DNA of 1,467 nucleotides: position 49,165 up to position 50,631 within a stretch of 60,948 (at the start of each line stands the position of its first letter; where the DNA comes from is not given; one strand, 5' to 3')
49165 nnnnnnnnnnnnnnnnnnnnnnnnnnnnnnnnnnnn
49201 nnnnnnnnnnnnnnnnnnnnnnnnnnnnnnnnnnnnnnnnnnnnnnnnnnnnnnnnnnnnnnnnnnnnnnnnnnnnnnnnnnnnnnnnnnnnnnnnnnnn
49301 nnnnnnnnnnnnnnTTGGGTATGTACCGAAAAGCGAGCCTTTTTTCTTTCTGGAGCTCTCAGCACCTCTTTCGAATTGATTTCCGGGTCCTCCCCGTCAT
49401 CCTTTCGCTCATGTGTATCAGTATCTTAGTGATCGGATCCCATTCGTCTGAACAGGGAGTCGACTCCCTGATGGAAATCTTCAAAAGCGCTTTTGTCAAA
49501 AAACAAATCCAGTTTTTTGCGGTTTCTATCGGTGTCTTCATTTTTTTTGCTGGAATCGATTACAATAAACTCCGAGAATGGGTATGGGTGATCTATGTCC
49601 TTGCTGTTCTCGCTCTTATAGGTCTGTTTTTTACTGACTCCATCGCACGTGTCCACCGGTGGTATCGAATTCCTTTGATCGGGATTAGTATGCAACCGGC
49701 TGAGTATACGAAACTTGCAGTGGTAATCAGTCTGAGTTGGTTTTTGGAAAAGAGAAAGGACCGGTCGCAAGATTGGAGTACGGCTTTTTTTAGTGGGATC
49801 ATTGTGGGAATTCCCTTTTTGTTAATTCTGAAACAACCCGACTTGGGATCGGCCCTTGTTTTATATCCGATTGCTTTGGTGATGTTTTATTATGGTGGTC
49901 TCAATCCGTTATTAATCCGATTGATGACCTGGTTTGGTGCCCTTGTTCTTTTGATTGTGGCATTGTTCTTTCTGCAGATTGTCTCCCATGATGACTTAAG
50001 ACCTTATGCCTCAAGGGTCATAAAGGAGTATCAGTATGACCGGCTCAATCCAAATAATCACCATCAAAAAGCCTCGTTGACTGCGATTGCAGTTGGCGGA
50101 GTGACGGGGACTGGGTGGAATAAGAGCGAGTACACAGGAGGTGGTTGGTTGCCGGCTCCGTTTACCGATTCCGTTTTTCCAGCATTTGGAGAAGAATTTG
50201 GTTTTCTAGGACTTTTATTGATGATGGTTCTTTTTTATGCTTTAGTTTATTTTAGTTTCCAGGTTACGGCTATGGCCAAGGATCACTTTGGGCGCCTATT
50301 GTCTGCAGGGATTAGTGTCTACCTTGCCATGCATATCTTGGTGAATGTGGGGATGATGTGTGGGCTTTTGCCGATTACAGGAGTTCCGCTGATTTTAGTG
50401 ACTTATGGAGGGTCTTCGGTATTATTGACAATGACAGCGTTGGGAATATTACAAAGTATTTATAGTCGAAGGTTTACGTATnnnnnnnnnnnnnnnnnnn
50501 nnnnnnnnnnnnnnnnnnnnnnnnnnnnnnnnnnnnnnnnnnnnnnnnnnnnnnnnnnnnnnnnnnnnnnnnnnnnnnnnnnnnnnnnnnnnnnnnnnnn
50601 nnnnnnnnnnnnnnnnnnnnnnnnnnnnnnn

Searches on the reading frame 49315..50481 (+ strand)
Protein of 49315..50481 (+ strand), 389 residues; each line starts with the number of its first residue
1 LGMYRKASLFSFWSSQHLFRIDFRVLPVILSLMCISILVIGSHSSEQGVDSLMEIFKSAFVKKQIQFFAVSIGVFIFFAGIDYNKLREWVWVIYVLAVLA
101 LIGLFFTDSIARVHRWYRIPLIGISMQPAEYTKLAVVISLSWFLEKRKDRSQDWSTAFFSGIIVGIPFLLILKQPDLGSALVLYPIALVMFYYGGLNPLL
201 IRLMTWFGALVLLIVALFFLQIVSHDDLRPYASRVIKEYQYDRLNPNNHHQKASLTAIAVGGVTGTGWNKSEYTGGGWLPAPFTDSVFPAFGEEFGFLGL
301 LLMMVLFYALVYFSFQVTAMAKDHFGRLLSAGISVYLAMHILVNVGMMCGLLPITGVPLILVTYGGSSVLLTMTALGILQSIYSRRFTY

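Call 18: search_protein_families(library=pfam, proteins=[window:49315-50481:+], max_evalue=0.001)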
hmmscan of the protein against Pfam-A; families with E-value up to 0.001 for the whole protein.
window:49315-50481:+ (389 aa): 1 family
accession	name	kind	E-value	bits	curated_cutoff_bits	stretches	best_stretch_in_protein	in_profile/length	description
PF01098.24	FTSW_RODA_SPOVE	-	3e-66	224.3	26.4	1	27-383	5-351/356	Cell cycle protein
